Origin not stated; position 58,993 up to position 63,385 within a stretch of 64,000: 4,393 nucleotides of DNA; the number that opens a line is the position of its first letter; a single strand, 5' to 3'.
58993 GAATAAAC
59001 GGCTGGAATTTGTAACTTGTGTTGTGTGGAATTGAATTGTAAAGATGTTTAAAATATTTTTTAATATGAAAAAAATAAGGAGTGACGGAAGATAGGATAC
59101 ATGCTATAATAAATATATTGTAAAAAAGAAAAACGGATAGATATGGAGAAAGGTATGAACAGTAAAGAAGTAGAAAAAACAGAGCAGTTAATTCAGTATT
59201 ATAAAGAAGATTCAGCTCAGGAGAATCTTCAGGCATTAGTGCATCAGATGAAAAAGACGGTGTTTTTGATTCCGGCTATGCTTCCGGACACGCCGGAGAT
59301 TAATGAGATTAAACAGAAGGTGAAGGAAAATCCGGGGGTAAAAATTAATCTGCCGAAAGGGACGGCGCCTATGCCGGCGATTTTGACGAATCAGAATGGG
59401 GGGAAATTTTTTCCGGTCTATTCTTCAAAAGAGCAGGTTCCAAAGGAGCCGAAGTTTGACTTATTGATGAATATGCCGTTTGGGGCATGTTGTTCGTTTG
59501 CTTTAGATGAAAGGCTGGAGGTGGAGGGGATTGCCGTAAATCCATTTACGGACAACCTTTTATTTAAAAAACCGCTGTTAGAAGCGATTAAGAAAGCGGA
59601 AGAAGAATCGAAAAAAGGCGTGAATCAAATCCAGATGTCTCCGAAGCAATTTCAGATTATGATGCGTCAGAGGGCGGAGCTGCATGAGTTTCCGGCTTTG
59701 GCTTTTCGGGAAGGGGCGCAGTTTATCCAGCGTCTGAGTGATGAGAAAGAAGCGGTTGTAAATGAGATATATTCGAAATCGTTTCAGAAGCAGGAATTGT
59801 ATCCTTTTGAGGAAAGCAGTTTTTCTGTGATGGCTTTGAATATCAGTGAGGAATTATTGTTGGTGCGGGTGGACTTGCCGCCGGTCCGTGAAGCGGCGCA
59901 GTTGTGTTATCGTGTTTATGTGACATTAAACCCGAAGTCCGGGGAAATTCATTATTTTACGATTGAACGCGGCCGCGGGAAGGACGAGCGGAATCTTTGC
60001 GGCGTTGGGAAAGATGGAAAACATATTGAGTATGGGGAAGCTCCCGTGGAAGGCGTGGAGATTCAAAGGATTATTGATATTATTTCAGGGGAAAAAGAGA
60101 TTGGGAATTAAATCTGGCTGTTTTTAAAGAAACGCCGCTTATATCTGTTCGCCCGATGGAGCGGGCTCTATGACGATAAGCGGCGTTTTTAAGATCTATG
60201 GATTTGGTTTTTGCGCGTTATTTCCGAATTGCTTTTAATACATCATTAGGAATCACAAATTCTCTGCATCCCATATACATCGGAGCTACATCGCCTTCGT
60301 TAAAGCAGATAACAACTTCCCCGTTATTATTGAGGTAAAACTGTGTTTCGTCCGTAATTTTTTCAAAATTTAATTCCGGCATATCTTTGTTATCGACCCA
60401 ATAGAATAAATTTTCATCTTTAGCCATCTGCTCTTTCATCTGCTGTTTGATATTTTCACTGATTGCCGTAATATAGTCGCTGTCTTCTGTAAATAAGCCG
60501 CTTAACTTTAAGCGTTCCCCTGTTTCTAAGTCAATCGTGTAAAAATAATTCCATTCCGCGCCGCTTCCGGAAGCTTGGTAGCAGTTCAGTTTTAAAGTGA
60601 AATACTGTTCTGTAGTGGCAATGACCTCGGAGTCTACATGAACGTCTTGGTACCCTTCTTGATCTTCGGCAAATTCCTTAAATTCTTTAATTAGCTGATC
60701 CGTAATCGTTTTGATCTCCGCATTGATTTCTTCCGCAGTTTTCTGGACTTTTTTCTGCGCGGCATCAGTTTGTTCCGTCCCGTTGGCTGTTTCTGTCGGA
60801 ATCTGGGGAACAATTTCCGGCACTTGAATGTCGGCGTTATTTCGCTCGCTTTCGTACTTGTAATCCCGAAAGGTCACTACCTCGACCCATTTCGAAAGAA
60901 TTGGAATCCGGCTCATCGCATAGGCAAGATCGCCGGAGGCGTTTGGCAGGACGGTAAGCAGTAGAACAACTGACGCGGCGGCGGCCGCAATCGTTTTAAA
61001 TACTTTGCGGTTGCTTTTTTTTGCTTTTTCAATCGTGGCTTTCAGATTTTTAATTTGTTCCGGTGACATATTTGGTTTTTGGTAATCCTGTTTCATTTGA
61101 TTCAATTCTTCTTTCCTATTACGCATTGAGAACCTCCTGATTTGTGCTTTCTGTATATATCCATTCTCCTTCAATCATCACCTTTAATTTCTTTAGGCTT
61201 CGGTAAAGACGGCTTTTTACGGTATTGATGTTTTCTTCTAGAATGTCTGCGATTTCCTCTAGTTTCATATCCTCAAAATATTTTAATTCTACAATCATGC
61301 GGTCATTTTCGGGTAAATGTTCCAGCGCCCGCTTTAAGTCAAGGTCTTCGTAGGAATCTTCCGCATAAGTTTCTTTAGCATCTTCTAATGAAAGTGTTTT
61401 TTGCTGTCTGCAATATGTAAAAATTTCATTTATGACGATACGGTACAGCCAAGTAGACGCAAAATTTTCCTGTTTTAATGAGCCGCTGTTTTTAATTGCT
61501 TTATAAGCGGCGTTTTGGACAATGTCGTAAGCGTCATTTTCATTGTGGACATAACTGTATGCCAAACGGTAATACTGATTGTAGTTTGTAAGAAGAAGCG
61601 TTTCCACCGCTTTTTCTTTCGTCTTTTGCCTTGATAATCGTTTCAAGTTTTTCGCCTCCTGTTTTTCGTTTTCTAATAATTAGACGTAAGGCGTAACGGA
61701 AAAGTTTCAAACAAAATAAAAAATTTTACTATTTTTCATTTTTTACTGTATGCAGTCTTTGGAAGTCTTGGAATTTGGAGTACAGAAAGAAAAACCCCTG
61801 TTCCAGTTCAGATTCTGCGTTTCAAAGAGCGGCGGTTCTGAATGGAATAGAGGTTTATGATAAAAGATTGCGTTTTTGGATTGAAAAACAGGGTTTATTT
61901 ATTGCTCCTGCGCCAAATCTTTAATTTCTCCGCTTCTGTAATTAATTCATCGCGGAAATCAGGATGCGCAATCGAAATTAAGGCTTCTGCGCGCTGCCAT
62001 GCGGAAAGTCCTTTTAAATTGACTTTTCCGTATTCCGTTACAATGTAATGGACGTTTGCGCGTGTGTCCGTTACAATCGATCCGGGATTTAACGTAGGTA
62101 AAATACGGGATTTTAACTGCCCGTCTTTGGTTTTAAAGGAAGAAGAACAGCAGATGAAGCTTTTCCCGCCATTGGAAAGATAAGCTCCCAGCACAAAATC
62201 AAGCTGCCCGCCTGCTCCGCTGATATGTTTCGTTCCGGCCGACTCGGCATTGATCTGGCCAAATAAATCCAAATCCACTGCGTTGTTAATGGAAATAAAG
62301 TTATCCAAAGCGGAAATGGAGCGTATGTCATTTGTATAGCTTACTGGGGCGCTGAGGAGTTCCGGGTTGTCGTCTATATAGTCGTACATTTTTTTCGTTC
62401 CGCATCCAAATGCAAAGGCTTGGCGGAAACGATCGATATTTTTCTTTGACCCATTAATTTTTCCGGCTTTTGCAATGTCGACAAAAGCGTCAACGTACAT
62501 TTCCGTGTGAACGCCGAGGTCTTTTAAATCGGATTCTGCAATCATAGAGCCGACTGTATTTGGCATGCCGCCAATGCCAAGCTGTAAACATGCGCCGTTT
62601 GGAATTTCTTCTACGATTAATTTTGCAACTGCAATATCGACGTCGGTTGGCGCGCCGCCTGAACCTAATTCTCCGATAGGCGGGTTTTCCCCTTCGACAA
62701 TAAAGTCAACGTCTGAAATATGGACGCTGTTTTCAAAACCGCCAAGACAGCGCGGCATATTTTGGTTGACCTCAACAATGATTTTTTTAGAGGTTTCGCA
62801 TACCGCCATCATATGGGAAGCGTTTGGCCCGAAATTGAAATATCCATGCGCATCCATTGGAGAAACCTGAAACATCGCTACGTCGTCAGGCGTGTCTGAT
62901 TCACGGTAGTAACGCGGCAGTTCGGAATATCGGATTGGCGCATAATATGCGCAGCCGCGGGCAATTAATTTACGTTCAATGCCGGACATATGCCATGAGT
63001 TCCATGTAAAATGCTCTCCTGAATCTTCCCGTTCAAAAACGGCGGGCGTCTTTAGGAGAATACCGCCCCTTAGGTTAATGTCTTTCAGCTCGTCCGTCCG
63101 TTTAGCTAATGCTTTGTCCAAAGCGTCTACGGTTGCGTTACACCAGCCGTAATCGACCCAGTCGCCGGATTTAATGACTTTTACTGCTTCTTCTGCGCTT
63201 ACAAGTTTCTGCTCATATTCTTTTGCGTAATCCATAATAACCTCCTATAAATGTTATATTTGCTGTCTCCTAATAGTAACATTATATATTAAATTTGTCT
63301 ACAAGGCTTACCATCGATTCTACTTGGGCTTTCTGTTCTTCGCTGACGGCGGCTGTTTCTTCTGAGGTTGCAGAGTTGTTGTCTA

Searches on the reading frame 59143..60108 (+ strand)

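Call 55: search_protein_families(library=pfam, proteins=[window:59143-60108:+], max_evalue=0.00001)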
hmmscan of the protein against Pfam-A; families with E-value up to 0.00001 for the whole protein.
window:59143-60108:+ (322 aa): 1 family
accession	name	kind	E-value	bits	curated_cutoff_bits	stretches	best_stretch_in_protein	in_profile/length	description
PF07179.17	SseB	-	1.1e-14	55.1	21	1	14-147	2-123/124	SseB protein N-terminal domain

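Call 58: search_protein_families(library=ncbifam, proteins=[window:59143-60108:+], max_evalue=0.00001)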
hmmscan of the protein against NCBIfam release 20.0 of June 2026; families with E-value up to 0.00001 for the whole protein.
window:59143-60108:+ (322 aa): 0 families

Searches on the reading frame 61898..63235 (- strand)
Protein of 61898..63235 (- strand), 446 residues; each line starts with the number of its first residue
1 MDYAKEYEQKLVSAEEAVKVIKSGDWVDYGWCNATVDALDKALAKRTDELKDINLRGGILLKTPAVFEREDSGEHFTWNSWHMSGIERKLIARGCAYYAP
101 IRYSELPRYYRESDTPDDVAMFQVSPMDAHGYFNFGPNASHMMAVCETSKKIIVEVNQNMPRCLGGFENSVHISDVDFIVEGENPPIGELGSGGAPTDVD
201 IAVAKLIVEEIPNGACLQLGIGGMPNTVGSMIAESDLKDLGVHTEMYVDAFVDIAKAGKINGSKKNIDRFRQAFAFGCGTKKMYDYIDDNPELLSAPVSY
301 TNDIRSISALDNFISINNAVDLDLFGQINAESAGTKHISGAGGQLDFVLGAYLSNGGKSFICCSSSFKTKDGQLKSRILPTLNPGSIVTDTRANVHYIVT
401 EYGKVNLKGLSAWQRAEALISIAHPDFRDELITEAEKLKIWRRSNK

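Call 55: search_protein_families(library=pfam, proteins=[window:61898-63235:-], max_evalue=0.00001)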
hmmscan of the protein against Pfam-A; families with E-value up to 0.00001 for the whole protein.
window:61898-63235:- (446 aa): 2 families
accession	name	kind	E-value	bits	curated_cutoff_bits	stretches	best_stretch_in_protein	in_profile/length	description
PF13336.12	AcetylCoA_hyd_C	-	1.4e-58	197.6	23.7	1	279-435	1-154/154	Acetyl-CoA hydrolase/transferase C-terminal domain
PF02550.21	AcetylCoA_hydro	-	8.2e-26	91.7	24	1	3-183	1-190/198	Acetyl-CoA hydrolase/transferase N-terminal domain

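Call 58: search_protein_families(library=ncbifam, proteins=[window:61898-63235:-], max_evalue=0.00001)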
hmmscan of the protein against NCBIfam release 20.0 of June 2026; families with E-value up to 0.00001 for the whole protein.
window:61898-63235:- (446 aa): 4 families
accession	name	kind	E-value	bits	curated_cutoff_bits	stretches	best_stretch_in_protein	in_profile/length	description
TIGR03948.1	butyr_acet_CoA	equivalog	2.3e-276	916.6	674.8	1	2-446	1-445/445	butyryl-CoA:acetate CoA-transferase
TIGR03458.1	YgfH_subfam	subfamily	6.3e-31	107.5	658.7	2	215-432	253-456/489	succinate CoA transferase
NF053666.1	BtrAceCoATfers1341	equivalog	1.6e-26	93.2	740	1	215-432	252-456/492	butyryl-CoA:acetate CoA transferase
NF053853.1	ScActCoATferScpC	equivalog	9.4e-24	84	500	1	215-432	257-460/493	succinyl-CoA:acetate CoA-transferase ScpC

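Call 78: list_cluster_members(proteins=[window:61898-63235:-, window:40118-41530:+, window:42877-43857:+, window:28217-29488:+, window:51924-52676:+])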
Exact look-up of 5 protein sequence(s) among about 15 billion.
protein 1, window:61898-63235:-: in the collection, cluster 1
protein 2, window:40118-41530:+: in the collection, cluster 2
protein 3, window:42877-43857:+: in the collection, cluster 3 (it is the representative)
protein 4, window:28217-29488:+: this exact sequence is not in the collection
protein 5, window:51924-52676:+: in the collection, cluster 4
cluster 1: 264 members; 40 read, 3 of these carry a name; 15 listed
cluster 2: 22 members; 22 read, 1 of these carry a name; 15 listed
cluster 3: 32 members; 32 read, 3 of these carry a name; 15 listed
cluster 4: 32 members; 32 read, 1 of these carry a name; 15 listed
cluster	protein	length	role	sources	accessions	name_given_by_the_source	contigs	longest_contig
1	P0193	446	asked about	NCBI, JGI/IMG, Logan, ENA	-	butyryl-CoA:acetate CoA-transferase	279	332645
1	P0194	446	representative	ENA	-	-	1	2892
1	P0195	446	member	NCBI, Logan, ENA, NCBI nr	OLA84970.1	MAG: butyryl-CoA:acetate CoA-transferase [Roseburia sp. 40_7]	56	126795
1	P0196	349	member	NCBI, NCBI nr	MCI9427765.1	MAG: butyryl-CoA:acetate CoA-transferase, partial [Eubacterium sp.] | butyryl-CoA:acetate CoA-transferase [Eubacterium sp.]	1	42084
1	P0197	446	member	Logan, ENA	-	-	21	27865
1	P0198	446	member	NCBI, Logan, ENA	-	-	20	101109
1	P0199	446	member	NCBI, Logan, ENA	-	-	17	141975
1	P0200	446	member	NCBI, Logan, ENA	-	-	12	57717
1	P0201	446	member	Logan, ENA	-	-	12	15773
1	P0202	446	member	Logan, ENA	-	-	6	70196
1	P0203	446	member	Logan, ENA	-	-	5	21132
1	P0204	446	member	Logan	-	-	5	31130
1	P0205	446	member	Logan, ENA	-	-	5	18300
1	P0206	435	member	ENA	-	-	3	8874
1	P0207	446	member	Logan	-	-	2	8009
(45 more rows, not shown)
